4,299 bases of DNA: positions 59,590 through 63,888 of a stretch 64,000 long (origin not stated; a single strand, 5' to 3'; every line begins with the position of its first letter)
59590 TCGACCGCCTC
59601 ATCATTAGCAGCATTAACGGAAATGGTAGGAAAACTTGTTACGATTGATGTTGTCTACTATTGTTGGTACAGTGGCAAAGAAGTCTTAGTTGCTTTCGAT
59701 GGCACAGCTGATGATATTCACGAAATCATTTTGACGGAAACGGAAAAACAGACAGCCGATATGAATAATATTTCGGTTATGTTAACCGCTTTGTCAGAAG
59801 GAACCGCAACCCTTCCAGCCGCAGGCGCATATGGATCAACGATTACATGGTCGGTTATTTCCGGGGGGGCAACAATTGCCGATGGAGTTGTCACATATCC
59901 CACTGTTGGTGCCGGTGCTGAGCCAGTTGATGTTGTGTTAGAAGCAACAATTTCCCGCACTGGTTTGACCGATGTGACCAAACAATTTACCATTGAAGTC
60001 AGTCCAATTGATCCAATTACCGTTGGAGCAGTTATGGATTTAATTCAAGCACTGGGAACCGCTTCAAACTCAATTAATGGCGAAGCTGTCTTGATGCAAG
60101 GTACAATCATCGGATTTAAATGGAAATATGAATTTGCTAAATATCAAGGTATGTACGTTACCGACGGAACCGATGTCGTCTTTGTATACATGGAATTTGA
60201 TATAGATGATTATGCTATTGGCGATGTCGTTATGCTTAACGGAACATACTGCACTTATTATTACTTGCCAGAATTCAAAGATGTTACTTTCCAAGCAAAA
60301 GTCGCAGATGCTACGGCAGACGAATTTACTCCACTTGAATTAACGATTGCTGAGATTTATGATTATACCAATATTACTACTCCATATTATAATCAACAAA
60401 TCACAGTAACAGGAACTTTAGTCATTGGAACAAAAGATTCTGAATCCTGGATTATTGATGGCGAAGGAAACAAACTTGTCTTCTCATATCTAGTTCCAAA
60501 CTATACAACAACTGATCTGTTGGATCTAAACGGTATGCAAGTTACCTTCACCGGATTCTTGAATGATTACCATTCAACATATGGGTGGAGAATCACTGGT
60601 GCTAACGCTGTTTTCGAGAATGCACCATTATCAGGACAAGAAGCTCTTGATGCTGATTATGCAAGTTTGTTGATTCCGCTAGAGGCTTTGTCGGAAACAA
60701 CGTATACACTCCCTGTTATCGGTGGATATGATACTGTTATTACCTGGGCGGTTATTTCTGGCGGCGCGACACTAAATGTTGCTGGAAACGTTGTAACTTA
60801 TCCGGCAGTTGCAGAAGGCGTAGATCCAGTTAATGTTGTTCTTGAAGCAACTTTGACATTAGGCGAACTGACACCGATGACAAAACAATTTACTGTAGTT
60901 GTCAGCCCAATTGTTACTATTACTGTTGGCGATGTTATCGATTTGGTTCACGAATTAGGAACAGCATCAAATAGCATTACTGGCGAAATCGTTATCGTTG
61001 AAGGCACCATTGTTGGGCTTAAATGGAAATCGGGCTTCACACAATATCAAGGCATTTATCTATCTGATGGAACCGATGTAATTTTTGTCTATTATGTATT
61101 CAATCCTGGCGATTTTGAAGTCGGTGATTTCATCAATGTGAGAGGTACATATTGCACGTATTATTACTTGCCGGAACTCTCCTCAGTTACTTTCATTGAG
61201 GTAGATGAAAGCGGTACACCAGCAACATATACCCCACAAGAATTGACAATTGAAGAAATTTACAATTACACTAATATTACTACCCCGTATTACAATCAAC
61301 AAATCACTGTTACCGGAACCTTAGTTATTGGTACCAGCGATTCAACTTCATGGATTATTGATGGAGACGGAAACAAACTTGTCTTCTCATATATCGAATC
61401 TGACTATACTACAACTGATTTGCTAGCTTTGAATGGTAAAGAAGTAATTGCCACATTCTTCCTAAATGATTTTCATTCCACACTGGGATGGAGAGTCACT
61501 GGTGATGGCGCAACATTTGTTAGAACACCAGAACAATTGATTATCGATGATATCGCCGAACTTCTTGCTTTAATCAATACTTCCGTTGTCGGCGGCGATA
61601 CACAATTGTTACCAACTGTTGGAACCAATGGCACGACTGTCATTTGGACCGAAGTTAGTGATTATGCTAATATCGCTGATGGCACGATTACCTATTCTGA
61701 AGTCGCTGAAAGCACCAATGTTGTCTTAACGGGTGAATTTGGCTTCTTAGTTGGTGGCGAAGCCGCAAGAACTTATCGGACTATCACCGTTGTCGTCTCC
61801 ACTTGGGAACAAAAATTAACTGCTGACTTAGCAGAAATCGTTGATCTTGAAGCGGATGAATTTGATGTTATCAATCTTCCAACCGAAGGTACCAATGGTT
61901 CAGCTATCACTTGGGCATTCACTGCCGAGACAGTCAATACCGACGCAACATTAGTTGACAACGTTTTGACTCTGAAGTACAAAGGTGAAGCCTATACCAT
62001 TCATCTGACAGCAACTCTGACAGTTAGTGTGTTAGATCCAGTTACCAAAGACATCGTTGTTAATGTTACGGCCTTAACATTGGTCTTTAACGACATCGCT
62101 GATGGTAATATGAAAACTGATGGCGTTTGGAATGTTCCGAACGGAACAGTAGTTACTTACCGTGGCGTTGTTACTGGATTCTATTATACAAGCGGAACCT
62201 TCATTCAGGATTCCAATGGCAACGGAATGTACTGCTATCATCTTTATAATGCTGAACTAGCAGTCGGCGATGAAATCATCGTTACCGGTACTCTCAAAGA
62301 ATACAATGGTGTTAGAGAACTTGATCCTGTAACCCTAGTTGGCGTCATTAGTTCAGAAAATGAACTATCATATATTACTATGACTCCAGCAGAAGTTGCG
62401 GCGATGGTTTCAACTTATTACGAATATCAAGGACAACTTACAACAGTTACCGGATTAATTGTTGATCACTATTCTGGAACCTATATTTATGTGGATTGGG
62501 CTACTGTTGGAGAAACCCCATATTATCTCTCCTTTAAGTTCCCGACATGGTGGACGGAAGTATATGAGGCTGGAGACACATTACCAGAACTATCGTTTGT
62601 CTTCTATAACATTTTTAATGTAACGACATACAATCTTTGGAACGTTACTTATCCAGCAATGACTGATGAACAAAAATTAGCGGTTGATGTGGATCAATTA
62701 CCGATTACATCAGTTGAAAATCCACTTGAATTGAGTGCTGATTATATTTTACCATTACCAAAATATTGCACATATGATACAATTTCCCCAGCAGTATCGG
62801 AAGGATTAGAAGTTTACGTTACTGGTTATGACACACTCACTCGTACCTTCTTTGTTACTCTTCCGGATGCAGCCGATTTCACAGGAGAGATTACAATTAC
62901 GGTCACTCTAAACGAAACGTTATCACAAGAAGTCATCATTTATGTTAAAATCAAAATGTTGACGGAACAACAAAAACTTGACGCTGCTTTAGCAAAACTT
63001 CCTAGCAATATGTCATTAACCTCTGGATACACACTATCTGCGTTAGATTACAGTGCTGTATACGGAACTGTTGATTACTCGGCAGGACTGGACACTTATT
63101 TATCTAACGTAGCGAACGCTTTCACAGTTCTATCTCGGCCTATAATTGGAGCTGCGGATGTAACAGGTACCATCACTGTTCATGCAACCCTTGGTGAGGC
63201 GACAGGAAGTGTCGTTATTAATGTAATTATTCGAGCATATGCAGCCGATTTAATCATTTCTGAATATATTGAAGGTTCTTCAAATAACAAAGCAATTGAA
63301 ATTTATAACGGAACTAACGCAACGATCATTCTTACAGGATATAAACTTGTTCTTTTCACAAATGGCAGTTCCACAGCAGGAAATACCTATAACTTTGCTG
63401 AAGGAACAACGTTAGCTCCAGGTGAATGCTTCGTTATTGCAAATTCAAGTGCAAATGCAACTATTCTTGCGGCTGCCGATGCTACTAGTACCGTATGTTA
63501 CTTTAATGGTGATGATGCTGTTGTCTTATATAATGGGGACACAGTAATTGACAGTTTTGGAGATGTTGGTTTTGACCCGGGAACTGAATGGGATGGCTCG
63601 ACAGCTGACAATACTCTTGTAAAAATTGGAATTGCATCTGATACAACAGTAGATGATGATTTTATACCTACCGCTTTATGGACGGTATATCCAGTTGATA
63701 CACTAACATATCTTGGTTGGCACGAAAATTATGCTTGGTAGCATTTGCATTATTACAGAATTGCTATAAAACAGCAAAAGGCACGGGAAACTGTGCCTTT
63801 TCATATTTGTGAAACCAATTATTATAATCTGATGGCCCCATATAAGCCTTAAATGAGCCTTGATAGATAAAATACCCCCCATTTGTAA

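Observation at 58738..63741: Giant lipoprotein with an ~0.9-kb near-tandem intragenic duplication and a modular Ig-like/OB-like/LTD architecture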

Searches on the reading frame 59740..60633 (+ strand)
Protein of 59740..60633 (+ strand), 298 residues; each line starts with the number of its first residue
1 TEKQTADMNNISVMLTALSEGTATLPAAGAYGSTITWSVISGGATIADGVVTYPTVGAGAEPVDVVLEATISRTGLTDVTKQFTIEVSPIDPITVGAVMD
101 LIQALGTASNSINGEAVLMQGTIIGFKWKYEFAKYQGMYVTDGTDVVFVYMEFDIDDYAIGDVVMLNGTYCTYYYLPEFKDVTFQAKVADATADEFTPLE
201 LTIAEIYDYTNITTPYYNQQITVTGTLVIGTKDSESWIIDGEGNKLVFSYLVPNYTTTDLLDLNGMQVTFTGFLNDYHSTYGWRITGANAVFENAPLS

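Call 29: predict_structure(alignment_id=A1)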
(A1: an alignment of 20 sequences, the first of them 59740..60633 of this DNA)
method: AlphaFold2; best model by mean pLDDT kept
length: 298 residues; sequences in the alignment: 20
mean_pLDDT: 92.0   pTM: 0.79
mean pLDDT of the five models: 92.0, 89.4, 89.3, 86.9, 86.3
residues with pLDDT >= 90: 223; 70-90: 68; 50-70: 7; < 50: 0
segments of 3 or more residues with pLDDT < 50: none
pLDDT, mean of each block of 10 residues (from residue 1): 97 91 95 98 96 90 97 97 94 94 86 94 94 93 96 95 96 91 89 95 93 85 95 92 94 73 94 89 89 77
secondary structure, 60 per line:
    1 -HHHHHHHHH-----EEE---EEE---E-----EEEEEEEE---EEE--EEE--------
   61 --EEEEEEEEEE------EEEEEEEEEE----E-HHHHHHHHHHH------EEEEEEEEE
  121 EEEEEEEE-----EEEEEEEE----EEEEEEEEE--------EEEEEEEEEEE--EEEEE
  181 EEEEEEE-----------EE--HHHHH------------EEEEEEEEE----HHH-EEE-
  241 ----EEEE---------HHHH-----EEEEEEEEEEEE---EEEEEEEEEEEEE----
elements in order: H2-10 E16-18 E22-24 E34-41 E45-47 E50-52 E63-72 E79-88 H95-105 E112-128 E134-141 E146-154 E163-173 E176-187 H203-207 E220-228 E237-239 E245-248 H258-261 E267-278 E282-294
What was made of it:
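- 59731..60627 (+): Repeat copy 1 = module 2 (type B, 'FKWK'): Ig 340-424, OBa 425-535, OBb 536-628. AlphaFold model pLDDT 92 (call 29).
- The unit model has pLDDT 92 (call 29).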

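Call 37: find_related_loci(query=A2, collection=genome_contigs, flank=10000)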
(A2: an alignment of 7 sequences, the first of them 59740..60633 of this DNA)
Query A2 (298 aa) in genome_contigs; peptide patterns used: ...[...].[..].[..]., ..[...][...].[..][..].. (x = any residue, [..] = any of these).
77 stretches matched a pattern; 3 encode a relative of the query (tblastn E <= 1e-3); 3 distinct loci.
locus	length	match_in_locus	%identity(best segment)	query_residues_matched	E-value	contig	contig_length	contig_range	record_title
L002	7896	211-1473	57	1-292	4e-93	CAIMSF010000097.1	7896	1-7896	uncultured bacterium isolate LaPlata-15m-b_bin-270 genome assembly, contig: bin-270:097/206, whole genome shotgun sequen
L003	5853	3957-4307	27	48-179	6e-6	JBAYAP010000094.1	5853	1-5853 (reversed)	MAG: Acholeplasmataceae bacterium isolate SO_2016_CLC_T1_9 scaffold21102_PH3_Jul14_2016, whole genome shotgun sequence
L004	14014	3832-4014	36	135-186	4e-5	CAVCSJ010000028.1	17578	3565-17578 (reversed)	bacterium isolate H07602-L1_cleanbin_000023 genome assembly, contig: Spades_H07602-L1_contig_1624, whole genome shotgun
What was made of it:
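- Tried and rejected: With the type-B alignment it found only three distant loci in species-representative genomes, and the window's own genome is not among them (call 37).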

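Call 84: find_related_loci(query=window:59740-60633:+, collection=metagenome_contigs, flank=6000)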
Query window:59740-60633:+ (298 aa) in metagenome_contigs; peptide patterns used: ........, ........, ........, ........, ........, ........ (x = any residue, [..] = any of these).
56 stretches matched a pattern; 2 encode a relative of the query (tblastn E <= 1e-3); 2 distinct loci.
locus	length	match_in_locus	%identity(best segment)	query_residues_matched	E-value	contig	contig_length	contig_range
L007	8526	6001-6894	100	1-298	0e+0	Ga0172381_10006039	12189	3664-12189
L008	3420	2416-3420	100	1-241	3e-13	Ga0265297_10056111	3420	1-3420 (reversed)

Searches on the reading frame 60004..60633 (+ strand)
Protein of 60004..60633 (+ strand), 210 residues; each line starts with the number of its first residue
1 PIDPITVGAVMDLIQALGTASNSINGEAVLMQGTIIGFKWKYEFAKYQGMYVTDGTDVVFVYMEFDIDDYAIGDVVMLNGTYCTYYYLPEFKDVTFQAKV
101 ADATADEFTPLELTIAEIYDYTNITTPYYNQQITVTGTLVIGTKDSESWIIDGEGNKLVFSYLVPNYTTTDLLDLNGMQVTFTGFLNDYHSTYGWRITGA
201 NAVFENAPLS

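Call 71: search_protein_representatives(alignment_id=A4)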
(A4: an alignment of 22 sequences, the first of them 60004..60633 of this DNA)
Query: 22 sequences, 196 profile positions. Proteins with E-value up to 0.001 (for the whole library): 8172; up to 1e-10: 2361; up to 1e-30: 268. The best 150 are listed.
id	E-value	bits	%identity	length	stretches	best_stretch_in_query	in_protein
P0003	1.3e-205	694.0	-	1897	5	1-195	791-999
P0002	5.1e-178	603.9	-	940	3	2-194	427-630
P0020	3.9e-168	571.7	-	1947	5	2-195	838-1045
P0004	6.3e-163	554.7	-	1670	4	2-194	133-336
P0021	5.1e-138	473.4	-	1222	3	2-194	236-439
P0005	3.4e-136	467.4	-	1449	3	1-194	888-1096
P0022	1.4e-134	462.1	-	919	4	4-193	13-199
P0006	2.1e-133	458.3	-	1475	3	2-194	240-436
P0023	1.8e-125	432.4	-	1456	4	2-191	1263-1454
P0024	3.8e-115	398.7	-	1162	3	2-194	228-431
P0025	2.1e-109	380.0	-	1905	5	3-194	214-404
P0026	3.2e-107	372.9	-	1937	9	1-187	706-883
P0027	7.4e-105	365.2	-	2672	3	4-192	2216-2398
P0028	1.4e-101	354.5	-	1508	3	1-192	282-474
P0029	1.0e-100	351.7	-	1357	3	2-190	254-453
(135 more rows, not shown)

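Call 73: search_protein_families(library=pfam, alignment_id=A5, max_evalue=0.00001)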
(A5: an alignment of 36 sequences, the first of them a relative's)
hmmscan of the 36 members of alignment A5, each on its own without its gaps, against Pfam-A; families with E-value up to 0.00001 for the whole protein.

A. member 1, P0020 (1947 aa): 2 families
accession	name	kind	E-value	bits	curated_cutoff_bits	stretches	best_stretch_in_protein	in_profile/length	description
PF20578.4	aBig_2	-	2.7e-49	165.3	27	3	55-135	4-89/89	Atrophied bacterial Ig domain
PF00932.25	LTD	-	5.2e-15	56.2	34.3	1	1610-1721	4-107/109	Lamin Tail Domain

B. families by the number of members that match (of 36 scanned): 15 families
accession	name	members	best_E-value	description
PF20578.4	aBig_2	30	5.3e-100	Atrophied bacterial Ig domain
PF00932.25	LTD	10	2.7e-19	Lamin Tail Domain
PF01336.31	tRNA_anti-codon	7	4.8e-22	OB-fold nucleic acid binding domain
PF18942.5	DUF5689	3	1.8e-19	Family of unknown function (DUF5689)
PF19886.4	DUF6359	1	2.1e-33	Domain of unknown function (DUF6359)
PF02872.23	5_nucleotid_C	1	9.6e-33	5'-nucleotidase, C-terminal domain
PF09479.16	Flg_new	1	5.4e-28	Listeria-Bacteroides repeat domain (List_Bact_rpt)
PF00565.23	SNase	1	2.2e-21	Staphylococcal nuclease homologue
PF13004.13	BACON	1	3.9e-19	Putative binding domain, N-terminal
PF18998.6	Flg_new_2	1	8e-17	Divergent InlB B-repeat domain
PF00149.33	Metallophos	1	3.8e-11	Calcineurin-like phosphoesterase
PF21817.3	CapR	1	1.5e-08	CapR homology domain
PF19190.6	BACON_2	1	3.5e-08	Viral BACON domain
PF19135.5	DUF5818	1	2.6e-07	Protein of unknown function (DUF5818)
PF10326.15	7TM_GPCR_Str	1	3.7e-06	Serpentine type 7TM GPCR chemoreceptor Str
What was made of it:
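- Closest known: Bacillus subtilis YhcR. Same: One sampled relative of the double-OB profile has 5_nucleotid_C + Metallophos (call 73).
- Most close relatives carry no catalytic domain (call 73), so the fusion evidence rests on a minority.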

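Call 78: search_solved_structures(query=A4, max_evalue=1)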
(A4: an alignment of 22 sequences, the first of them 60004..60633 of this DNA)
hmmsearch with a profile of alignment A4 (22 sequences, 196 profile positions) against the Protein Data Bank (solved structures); distinct sequences matched with E-value up to 1: 8.
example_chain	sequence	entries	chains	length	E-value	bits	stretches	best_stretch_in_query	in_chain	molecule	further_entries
4joi_A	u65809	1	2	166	0.0039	20.1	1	51-86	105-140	CST complex subunit STN1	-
8d0b_B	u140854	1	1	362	0.026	17.4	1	51-86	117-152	CST complex subunit STN1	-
7u5c_F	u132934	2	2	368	0.027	17.4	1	51-86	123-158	CST complex subunit STN1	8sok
6w6w_C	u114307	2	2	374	0.028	17.3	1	51-86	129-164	CST complex subunit STN1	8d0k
8soj_B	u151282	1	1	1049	0.2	14.5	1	51-86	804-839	CST complex subunit STN1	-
2lrt_A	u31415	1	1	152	0.51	13.2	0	152-178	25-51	Uncharacterized protein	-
6i52_B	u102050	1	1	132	0.58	13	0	36-92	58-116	Replication factor A protein 2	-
1bnx_A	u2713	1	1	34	0.75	12.6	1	34-57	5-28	PROTEIN (BAND 3)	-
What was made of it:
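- No binding assay exists for any member of this family, and no solved structure matches the double-OB module by sequence (call 78).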

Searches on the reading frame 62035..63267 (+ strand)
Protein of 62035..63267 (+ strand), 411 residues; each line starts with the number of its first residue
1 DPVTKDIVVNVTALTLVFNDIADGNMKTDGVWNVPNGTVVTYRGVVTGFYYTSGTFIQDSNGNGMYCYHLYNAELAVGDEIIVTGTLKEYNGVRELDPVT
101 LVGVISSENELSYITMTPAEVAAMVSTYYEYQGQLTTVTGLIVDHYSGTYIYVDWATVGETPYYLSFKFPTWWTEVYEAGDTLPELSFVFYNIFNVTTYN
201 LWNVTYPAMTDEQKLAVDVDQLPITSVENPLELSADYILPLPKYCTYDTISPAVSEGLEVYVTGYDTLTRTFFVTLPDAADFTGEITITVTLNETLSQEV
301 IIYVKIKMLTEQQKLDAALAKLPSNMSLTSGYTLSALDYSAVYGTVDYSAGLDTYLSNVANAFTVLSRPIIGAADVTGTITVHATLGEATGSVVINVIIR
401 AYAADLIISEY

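Call 61: predict_structure(alignment_id=A3)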
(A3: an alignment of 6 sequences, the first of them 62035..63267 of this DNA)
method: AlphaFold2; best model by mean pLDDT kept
length: 411 residues; sequences in the alignment: 6
mean_pLDDT: 80.3   pTM: 0.65
mean pLDDT of the five models: 80.3, 80.2, 76.4, 74.8, 74.8
residues with pLDDT >= 90: 170; 70-90: 148; 50-70: 53; < 50: 40
segments of 3 or more residues with pLDDT < 50: 330-343, 358-369, 402-411
pLDDT, mean of each block of 10 residues (from residue 1): 56 63 89 91 92 90 92 88 93 92 92 93 91 93 94 92 94 92 94 89 90 92 90 89 78 71 83 86 88 87 90 78 64 47 53 51 41 63 73 73 42 35
secondary structure, 60 per line:
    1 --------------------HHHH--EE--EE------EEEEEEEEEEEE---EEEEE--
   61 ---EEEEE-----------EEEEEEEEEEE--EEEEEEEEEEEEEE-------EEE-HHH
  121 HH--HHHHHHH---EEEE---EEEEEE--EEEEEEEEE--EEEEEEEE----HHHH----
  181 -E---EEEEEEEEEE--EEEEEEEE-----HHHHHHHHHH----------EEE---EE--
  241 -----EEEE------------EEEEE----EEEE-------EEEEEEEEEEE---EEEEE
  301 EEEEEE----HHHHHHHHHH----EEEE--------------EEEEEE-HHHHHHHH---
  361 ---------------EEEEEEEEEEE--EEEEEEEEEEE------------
elements in order: H21-24 E39-50 E54-58 E64-68 E80-90 E93-106 E114-116 H118-122 H125-131 E135-138 E142-147 E150-158 E161-168 H173-176 E186-195 E198-205 H211-220 E231-233 E246-249 E262-266 E271-274 E282-292 E296-306 H311-320 E325-328 E343-348 H350-357 E376-386 E389-399
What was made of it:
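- On Nucleic-acid-binding OB-fold superfamily: Models with pLDDT 92 and about 90 over the barrels (calls 29, 61).
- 62077..62712 (+): Module 4 (type C) double OB: OBa 1114-1217 plus a divergent second barrel 1218-1325. Model pLDDT about 90 over this part (call 61).
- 62728..63240 (+): Two divergent Ig-like domains (aa 1331-1408, 1415-1501). The second has a low-confidence model (call 61).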

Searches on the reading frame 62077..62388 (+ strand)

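Call 69: search_protein_families(library=pfam, proteins=[window:62077-62388:+], max_evalue=5)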
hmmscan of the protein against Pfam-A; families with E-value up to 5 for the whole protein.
window:62077-62388:+ (104 aa): 1 family
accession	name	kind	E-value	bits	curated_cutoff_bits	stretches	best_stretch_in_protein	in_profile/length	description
PF01336.31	tRNA_anti-codon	-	0.018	15.4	27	1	57-82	41-67/75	OB-fold nucleic acid binding domain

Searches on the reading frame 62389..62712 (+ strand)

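Call 69: search_protein_families(library=pfam, proteins=[window:62389-62712:+], max_evalue=5)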
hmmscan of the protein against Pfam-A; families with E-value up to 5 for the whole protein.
window:62389-62712:+ (108 aa): 1 family
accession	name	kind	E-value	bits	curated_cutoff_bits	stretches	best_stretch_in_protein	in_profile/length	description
PF00647.24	EF1G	-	0.034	14.5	23.3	1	55-97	19-60/107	Elongation factor 1 gamma, conserved domain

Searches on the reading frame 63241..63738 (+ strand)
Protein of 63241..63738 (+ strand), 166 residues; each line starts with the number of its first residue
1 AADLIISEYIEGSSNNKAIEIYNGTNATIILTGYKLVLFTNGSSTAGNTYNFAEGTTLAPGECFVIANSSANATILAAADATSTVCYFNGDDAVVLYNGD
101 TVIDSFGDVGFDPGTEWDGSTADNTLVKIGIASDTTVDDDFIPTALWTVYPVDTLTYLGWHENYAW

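Call 79: search_solved_structures(query=window:63241-63738:+, max_evalue=1)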
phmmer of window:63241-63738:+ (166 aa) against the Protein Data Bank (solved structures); distinct sequences matched with E-value up to 1: 3.
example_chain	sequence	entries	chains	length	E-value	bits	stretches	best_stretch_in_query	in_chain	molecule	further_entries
9vyg_o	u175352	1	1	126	0.12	15.4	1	29-111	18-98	Tail spike protein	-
9vyg_m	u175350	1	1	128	0.14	15.3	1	29-111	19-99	Tail spike protein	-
9vyg_n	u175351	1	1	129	0.14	15.2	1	29-112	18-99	Tail spike protein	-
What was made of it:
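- Tried and rejected: PDB sequence searches gave only marginal STN1/RPA32 OB hits for the double-OB profile, and nothing for the LTD (calls 78, 79).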
